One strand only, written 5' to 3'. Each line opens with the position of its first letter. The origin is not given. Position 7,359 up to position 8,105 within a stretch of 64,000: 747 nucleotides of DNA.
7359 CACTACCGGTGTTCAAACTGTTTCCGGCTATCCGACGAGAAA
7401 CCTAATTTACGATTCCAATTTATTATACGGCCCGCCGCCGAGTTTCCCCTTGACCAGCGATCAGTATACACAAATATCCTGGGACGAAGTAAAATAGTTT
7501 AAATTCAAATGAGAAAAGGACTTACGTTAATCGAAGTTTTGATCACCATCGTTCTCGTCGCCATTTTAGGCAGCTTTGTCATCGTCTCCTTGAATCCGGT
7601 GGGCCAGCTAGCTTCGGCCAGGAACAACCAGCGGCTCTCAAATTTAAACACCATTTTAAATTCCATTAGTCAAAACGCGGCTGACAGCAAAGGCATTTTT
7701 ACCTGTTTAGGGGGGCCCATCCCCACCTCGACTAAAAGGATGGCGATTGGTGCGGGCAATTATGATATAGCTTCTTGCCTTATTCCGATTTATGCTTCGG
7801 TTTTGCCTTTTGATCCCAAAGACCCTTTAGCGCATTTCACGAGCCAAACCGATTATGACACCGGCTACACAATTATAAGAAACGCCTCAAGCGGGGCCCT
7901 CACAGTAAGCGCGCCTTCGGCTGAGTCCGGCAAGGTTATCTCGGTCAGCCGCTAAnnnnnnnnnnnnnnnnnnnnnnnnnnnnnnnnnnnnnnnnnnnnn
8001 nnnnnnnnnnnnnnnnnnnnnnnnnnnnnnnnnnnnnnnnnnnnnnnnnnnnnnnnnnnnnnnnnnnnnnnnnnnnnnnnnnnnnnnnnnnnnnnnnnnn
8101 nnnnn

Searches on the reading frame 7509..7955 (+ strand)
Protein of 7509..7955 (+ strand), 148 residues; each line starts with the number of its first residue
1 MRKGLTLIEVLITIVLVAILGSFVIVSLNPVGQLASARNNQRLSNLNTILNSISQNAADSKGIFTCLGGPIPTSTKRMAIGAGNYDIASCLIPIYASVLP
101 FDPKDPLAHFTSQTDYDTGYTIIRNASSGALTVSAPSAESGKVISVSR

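Call 66: search_protein_families(library=pfam, proteins=[window:7509-7955:+], max_evalue=0.0001)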
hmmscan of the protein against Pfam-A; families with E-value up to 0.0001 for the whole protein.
window:7509-7955:+ (148 aa): 1 family
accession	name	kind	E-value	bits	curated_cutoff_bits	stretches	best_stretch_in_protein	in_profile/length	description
PF07963.17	N_methyl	-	3.4e-05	23.7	21.2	1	2-24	4-26/27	Prokaryotic N-terminal methylation motif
